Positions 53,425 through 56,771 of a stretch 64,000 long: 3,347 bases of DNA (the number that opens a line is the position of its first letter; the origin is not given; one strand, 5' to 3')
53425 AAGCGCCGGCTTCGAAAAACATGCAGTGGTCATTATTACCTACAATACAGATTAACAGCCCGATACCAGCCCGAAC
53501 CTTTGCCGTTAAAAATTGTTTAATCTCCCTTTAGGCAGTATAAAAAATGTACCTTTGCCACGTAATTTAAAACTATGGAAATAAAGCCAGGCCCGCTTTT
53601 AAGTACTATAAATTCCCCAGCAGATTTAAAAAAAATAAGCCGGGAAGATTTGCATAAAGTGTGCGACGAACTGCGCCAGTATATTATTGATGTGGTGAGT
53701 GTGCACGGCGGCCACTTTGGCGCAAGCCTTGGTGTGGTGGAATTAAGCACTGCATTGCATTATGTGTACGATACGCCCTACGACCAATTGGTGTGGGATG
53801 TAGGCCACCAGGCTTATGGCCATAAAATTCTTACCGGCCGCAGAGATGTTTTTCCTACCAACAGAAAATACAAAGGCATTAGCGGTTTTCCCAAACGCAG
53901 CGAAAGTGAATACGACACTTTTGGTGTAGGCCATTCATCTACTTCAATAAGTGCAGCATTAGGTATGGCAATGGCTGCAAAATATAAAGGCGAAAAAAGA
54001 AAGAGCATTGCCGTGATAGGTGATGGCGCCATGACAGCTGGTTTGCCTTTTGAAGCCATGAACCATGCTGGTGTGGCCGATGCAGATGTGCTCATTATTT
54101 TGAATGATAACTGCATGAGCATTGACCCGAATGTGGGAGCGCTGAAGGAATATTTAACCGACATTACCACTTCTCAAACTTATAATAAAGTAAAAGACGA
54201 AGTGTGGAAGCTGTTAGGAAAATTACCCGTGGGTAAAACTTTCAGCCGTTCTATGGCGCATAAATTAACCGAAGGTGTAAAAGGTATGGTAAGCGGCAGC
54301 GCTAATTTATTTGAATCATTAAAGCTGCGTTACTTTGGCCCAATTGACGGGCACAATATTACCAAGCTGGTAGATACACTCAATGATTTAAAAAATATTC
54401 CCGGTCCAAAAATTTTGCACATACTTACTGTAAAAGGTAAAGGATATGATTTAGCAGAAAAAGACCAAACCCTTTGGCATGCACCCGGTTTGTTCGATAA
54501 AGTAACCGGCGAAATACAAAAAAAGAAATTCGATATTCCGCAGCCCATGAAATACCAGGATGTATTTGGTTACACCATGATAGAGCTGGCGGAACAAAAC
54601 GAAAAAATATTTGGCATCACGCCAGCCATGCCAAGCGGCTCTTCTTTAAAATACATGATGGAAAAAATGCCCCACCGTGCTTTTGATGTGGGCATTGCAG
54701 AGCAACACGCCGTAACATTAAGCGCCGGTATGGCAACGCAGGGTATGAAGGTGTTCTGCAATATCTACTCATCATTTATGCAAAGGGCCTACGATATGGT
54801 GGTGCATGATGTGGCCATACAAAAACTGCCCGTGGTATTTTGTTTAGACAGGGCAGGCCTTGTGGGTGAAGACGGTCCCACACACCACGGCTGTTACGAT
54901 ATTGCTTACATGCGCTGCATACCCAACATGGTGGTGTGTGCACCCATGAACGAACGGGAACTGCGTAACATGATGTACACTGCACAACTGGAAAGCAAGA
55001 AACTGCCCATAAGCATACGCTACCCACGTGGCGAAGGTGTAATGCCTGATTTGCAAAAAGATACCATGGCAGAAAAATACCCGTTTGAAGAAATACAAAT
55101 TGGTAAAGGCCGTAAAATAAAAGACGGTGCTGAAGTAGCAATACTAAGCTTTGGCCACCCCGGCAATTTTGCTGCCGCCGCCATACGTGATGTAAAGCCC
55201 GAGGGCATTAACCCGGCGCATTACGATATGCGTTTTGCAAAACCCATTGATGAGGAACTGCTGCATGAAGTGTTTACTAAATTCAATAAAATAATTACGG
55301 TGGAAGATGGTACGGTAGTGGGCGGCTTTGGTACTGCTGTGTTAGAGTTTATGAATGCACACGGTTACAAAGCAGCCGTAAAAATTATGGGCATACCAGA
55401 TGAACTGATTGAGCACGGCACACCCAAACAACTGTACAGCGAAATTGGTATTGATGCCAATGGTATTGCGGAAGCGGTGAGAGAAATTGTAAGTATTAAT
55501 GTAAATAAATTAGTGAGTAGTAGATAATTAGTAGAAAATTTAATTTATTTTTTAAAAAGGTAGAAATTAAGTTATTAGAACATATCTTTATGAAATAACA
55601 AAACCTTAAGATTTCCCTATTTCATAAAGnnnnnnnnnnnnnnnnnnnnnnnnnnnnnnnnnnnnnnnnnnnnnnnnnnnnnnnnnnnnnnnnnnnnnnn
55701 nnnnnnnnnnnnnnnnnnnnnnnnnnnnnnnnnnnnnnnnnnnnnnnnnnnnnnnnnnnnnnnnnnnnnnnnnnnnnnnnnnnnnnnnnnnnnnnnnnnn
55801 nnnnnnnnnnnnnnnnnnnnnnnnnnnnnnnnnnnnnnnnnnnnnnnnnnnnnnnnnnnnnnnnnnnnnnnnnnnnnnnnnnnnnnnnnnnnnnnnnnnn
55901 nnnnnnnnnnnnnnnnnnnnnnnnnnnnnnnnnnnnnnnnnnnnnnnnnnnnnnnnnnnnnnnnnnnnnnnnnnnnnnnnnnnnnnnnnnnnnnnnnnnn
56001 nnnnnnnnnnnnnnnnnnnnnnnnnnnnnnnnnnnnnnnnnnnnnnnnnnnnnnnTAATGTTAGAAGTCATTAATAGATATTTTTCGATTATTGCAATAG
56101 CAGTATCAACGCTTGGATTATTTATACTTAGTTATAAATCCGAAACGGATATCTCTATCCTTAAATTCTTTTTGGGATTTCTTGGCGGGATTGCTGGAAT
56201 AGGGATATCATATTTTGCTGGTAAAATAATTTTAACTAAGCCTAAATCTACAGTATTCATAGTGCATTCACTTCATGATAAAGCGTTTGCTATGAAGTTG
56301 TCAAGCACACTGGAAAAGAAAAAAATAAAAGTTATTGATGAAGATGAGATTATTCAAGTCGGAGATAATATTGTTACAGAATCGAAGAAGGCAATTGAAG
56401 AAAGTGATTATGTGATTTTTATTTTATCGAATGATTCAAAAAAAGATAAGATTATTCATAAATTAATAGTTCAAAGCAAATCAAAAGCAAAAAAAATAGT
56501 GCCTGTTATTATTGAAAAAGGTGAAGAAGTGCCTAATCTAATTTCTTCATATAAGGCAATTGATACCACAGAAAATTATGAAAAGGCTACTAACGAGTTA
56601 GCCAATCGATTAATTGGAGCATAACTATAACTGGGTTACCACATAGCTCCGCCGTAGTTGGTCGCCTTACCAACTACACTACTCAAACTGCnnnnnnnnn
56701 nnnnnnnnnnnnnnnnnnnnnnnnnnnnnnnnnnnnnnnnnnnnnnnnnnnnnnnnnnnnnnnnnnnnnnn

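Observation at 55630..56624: Candidate undescribed two-gene membrane/TIR system (4-TM protein plus 2TM-TIR)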

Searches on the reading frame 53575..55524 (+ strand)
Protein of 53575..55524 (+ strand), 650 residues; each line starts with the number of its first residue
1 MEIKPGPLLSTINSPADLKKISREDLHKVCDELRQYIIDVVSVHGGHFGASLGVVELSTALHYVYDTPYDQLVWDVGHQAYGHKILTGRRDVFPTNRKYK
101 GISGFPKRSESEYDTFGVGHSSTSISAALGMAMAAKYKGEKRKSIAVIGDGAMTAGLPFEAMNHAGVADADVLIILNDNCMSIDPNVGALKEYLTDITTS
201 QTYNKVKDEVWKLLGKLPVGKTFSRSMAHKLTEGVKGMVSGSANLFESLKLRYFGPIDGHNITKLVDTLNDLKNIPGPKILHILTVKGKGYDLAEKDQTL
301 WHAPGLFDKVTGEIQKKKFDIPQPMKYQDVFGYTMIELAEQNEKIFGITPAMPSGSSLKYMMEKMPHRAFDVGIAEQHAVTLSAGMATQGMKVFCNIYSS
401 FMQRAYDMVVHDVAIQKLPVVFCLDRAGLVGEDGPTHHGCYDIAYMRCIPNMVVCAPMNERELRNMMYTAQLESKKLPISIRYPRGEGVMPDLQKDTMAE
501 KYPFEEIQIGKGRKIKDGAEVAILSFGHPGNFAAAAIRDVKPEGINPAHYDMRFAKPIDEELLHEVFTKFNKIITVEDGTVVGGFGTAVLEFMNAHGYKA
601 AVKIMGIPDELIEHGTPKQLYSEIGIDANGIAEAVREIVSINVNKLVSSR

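Call 4: search_protein_families(library=pfam, proteins=[window:53575-55524:+], max_evalue=1)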
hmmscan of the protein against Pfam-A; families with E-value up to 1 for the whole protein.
window:53575-55524:+ (650 aa): 8 families
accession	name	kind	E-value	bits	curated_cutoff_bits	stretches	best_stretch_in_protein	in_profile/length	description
PF13292.11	DXP_synthase_N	-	2.3e-117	391.6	21.2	1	9-285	1-274/274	1-deoxy-D-xylulose-5-phosphate synthase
PF02779.29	Transket_pyr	-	7.1e-42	143.4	27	1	324-487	2-171/174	Transketolase, pyrimidine binding domain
PF02780.25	Transketolase_C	-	3.2e-25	88.9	25.9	1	510-631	1-124/124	Transketolase, C-terminal domain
PF00676.26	E1_dh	-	2.9e-08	33.5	22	1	121-180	103-162/300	Dehydrogenase E1 component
PF02775.26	TPP_enzyme_C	-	0.00016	21.9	21.9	1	117-180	26-83/151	Thiamine pyrophosphate enzyme, C-terminal TPP binding domain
PF00456.26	Transketolase_N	-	0.00021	20.8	22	1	133-189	131-193/334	Transketolase, thiamine diphosphate binding domain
PF17147.9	PFOR_II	-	0.029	15.2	27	1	519-596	1-78/102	Pyruvate:ferredoxin oxidoreductase core domain II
PF06707.17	DUF1194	-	0.23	11.1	27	1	121-173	93-148/206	Protein of unknown function (DUF1194)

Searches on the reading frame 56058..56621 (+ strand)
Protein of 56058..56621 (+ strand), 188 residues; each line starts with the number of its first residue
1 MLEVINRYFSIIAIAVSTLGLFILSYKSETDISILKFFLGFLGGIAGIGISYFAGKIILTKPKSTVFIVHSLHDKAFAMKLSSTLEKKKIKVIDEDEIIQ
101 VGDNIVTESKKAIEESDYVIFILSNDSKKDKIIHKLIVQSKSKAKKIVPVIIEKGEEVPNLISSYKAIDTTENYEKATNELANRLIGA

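Call 4: search_protein_families(library=pfam, proteins=[window:56058-56621:+], max_evalue=1)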
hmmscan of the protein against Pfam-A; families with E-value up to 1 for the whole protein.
window:56058-56621:+ (188 aa): 7 families
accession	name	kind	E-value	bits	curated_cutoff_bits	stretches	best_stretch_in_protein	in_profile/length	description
PF13676.11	TIR_2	-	5e-18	66.2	28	1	66-181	1-121/122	TIR domain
PF10137.14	CAP12-PCTIR_TIR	-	2.5e-07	31.2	24.7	1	66-131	2-67/119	CAP12/Pycsar effector protein, TIR domain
PF01582.25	TIR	-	5.4e-06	26.8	21.3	1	70-135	10-76/179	TIR domain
PF06436.16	Pneumovirus_M2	-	0.038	13.9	25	1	88-160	73-147/159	Pneumovirus matrix protein 2 (M2)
PF22157.2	SupH-like_C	-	0.084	13.9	27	1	65-100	3-37/58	Sucrose hydrolase-like, C-terminal domain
PF14894.11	Lsm_C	-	0.09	13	27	1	83-106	12-36/63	Lsm C-terminal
PF07458.17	SPAN-X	-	0.31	12.1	22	1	101-158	32-89/95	Sperm protein associated with nucleus, mapped to X chromosome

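Call 5: search_protein_families(library=padloc, proteins=[window:56058-56621:+], max_evalue=10)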
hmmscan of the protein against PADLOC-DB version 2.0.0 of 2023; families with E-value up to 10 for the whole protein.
window:56058-56621:+ (188 aa): 12 families
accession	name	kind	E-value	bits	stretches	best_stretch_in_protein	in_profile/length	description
PDLC05062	PDC-S66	-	3.2e-08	31.4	1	62-126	147-212/282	-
PDLC03957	bSEFIR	-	1.9e-06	25.9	1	63-187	38-182/412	-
PDLC02961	RT-TIR_XII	-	2e-05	21.7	1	63-152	347-436/475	single gene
PDLC00731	Effector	-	0.0002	18.4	1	62-127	153-219/306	TIR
PDLC02371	PycTIR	-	0.00023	18.6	1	62-128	150-216/288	-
PDLC00419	ThsB1|ThsB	-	0.0003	18.7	1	56-131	20-99/165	TIR-like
PDLC02962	RT-TIR_XII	-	0.0008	16.4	1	62-182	344-469/478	single gene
PDLC02400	Aga_TIR-PNTD1-PNTD2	-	0.0012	15.2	1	62-176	185-306/639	Class I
PDLC00732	Effector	-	0.0028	14.6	1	57-128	144-216/301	TIR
PDLC02416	Aga_REase-TIR-PNTD1-PNTD2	-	0.0028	14.4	1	63-171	155-264/572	Class I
PDLC00436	ThsB1|ThsB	-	0.0066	14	1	62-132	34-108/183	TIR-like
PDLC02012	SAVED5--SAVED_TIR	-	0.051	10.7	1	60-136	10-86/404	-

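Call 6: search_protein_families(library=ncbifam, proteins=[window:56058-56621:+], max_evalue=10)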
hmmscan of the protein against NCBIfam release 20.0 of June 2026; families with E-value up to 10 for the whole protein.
window:56058-56621:+ (188 aa): 3 families
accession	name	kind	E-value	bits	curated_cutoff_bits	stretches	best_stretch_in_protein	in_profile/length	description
NF042941.1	Retron_TIR_antiphage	equivalog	2.5e-08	33.2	600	1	63-158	339-439/464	TIR domain-containing anti-phage reverse transcriptase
NF010220.0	PRK13678.2-3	equivalog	0.0097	16.3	111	1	90-150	8-63/84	hypothetical protein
TIGR00950.1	2A78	equivalog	0.049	13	230.2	1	11-65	104-158/264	carboxylate/amino acid/amine transporter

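Call 8: find_homologous_proteins(query=window:56058-56621:+, max_evalue=0.001)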
Query window:56058-56621:+ (188 aa): 1 proteins with E <= 0.001 among 471 candidates.
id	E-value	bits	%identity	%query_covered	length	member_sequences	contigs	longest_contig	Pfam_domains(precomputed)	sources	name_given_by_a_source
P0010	9.7e-109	378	100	100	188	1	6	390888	PF01582.26,PF13676.12,PF10137.15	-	-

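Call 21: find_homologous_proteins(query=A2, max_evalue=0.001)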
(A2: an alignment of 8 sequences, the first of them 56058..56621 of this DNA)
Query A2 (8 sequences) (188 aa, profile of the alignment): 5 proteins with E <= 0.001 among 6745 candidates.
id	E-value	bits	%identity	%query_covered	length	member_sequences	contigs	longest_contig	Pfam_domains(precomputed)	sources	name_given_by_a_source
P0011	3.7e-72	260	33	95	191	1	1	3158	PF13676.12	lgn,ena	-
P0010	4.0e-70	253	100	100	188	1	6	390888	PF01582.26,PF13676.12,PF10137.15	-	-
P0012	9.4e-68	245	29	95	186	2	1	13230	PF13676.12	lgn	-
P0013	2.3e-11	62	24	94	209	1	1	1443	PF01582.26,PF13676.12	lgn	-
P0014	3.6e-11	61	24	94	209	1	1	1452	PF01582.26,PF13676.12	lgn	-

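Call 22: search_solved_structures(query=A2, max_evalue=1, show_alignments=5)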
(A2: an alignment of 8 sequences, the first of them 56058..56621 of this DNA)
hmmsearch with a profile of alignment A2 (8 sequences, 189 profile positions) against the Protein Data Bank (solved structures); distinct sequences matched with E-value up to 1: 34.
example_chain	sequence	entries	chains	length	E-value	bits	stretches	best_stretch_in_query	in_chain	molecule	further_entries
8g83_A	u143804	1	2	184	2.8e-07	33.5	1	66-187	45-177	NAD(+) hydrolase AbTIR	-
7uwg_A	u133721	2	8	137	3.6e-07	33.1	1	66-185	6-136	Molecular chaperone Tir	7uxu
7uxr_A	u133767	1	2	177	1.1e-05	28.3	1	66-152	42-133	TIR domain protein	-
4w8h_A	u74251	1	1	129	3.3e-05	26.8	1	66-171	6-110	Toll-receptor-related 2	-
4w8g_A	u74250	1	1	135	3.7e-05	26.6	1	66-171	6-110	Toll-receptor-related 2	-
3h16_A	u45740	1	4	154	4.7e-05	26.3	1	63-181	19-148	TIR protein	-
9mud_K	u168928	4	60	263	7e-05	25.7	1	67-155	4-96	Cat1 (CRISPR associated TIR 1) pentagonal filament | Cat1 (CRISPR associated TIR 1) pentagonal filament assembly | Cat1 (CRISPR-associated TIR 1)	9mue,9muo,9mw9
9m0n_A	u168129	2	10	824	0.00027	23.8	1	66-156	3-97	Tetratricopeptide repeat protein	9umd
4lqc_A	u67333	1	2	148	0.00054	22.8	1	64-153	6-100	TcpB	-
3ozi_A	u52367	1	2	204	0.00094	22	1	66-175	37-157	L6tr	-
4lzp_B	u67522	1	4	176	0.001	21.9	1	57-152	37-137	Putative uncharacterized protein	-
7vu8_B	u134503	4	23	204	0.0022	20.8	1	66-175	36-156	Flax rust resistance protein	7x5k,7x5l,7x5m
4c7m_A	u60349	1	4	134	0.0022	20.8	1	66-153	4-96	Toll/interleukin-1 receptor domain-containing protein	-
7jlv_A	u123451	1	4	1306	0.0085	18.9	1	65-159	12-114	Disease resistance protein Roq1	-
7jlu_A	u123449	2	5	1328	0.0087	18.9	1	65-159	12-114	Disease resistance protein Roq1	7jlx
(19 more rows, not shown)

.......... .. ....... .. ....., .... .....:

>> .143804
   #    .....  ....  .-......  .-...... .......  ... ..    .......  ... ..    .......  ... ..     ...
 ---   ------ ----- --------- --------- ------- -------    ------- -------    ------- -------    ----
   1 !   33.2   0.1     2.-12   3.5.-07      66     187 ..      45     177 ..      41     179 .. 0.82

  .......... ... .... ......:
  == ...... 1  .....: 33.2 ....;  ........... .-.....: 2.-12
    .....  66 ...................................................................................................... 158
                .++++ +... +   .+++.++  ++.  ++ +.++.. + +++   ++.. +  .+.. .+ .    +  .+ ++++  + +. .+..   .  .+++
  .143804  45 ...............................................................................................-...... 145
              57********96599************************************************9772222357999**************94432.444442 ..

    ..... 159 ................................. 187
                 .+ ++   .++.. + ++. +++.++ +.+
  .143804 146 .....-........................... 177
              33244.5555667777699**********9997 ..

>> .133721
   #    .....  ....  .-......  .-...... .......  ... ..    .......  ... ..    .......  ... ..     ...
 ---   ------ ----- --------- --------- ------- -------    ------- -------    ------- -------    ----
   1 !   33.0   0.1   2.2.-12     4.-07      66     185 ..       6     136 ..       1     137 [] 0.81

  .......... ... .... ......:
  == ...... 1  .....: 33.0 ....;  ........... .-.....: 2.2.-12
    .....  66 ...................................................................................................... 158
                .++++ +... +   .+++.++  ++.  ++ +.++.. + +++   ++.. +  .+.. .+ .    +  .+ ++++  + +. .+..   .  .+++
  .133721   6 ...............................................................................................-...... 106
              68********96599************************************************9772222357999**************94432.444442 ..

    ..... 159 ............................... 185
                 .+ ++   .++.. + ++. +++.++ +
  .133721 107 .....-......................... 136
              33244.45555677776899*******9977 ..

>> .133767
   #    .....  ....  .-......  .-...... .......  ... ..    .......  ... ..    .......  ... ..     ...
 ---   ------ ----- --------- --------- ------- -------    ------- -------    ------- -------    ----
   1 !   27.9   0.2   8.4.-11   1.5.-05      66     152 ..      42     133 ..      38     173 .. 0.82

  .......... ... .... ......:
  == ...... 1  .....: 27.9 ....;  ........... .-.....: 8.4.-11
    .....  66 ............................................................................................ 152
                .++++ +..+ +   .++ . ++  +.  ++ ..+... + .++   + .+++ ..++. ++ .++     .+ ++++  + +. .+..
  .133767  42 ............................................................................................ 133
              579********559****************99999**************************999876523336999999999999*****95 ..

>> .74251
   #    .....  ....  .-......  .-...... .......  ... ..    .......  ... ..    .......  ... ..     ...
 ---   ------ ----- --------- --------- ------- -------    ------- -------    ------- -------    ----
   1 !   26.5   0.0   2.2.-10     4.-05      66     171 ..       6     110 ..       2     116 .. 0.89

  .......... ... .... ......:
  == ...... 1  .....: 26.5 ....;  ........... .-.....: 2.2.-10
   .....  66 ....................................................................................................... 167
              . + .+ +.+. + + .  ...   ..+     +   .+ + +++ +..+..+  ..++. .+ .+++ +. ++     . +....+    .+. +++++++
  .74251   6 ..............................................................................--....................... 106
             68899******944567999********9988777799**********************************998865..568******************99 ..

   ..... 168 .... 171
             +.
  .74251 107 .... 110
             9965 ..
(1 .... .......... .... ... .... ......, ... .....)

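Call 66: search_dna_similar(query=window:56058-56621:+, collection=phages, mode=protein, max_evalue=0.01, max_rows=15)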
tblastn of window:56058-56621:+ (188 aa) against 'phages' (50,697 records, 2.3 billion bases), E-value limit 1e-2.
No match.

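Call 82: predict_structure(alignment_id=A8)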
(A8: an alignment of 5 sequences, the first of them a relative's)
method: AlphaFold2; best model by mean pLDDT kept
length: 188 residues; sequences in the alignment: 5
mean_pLDDT: 73.9   pTM: 0.60
mean pLDDT of the five models: 73.9, 73.9, 73.5, 71.0, 70.4
residues with pLDDT >= 90: 9; 70-90: 106; 50-70: 58; < 50: 15
segments of 3 or more residues with pLDDT < 50: 1-6, 97-102
pLDDT, mean of each block of 10 residues (from residue 1): 50 67 56 58 69 58 80 84 86 62 63 88 81 84 88 81 85 85 79
secondary structure, 60 per line:
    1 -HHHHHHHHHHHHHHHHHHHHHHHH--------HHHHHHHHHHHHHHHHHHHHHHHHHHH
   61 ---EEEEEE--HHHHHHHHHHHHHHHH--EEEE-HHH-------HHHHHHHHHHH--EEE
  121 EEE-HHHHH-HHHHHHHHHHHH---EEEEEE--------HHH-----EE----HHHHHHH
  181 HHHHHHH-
elements in order: H2-25 H34-60 E64-69 H72-87 E90-93 H105-115 E118-123 H125-129 H131-142 E146-151 H174-187

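Call 86: fold_search(model_id=the predicted structure, library=pdb)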
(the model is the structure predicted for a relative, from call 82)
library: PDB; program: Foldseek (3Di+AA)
matches with E <= 10: 1633; with E <= 0.001: 113
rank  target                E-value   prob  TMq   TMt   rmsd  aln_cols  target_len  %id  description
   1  8p2m_B                1.3e-06  1.00  0.54  0.17   8.9       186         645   17  C. elegans TIR-1 protein. (released 2023-09-06)
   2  9mw1_B                1.3e-06  1.00  0.52  0.68   3.8       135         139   21  Structure of SARM1 TIR domain bound to G8758 (released 2026-02-04)
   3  9mw2_A                1.4e-06  1.00  0.52  0.71   3.1       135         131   21  Structure of SARM1 TIR domain bound to G6831 (released 2026-02-04)
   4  8qlp_E                1.7e-06  1.00  0.58  0.27   2.8       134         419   19  CryoEM structure of the RNA/DNA bound SPARTA (BabAgo/TIR-APAZ) tetrameric complex (released 2024-01-31)
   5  8ifl_A                2.1e-06  1.00  0.58  0.27   2.4       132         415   20  Cryo-EM structure of tetrameric SPARTA gRNA-ssDNA target complex in state 1 (released 2024-01-17)
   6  8isy_B                2.3e-06  1.00  0.59  0.25   2.4       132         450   19  Cryo-EM structure of free-state Crt-SPARTA (released 2023-10-18)
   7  8i87_C                2.4e-06  1.00  0.58  0.27   2.1       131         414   18  Cryo-EM structure of TIR-APAZ/Ago-gRNA-DNA complex (released 2023-07-19)
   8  8d0g_B                2.6e-06  1.00  0.52  0.69   4.0       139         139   22  Human SARM1 TIR domain bound to NB-3-ADPRP (released 2022-09-21)
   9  8qlp_M                2.7e-06  1.00  0.59  0.27   2.7       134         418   19  CryoEM structure of the RNA/DNA bound SPARTA (BabAgo/TIR-APAZ) tetrameric complex (released 2024-01-31)
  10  6o0u_A                2.7e-06  1.00  0.51  0.66   4.2       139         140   22  Crystal structure of the TIR domain H685A mutant from human SARM1 (released 2019-09-04)
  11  9mw2_B                3.8e-06  1.00  0.50  0.67   3.9       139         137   22  Structure of SARM1 TIR domain bound to G6831 (released 2026-02-04)
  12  7beq                  4.0e-06  1.00  0.57  0.76   2.9       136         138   18  MicroED structure of the MyD88 TIR domain higher-order assembly (released 2021-03-10)
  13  9ugj_B                4.0e-06  1.00  0.49  0.65   4.7       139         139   22  Structure of SARM1 bound to SIR3-ADPR (released 2026-02-18)
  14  6o0q_A                4.3e-06  1.00  0.50  0.65   4.3       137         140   22  Crystal structure of the TIR domain from human SARM1 in complex with ribose (released 2019-09-04)
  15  8i87_G                4.9e-06  1.00  0.58  0.28   2.3       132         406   18  Cryo-EM structure of TIR-APAZ/Ago-gRNA-DNA complex (released 2023-07-19)
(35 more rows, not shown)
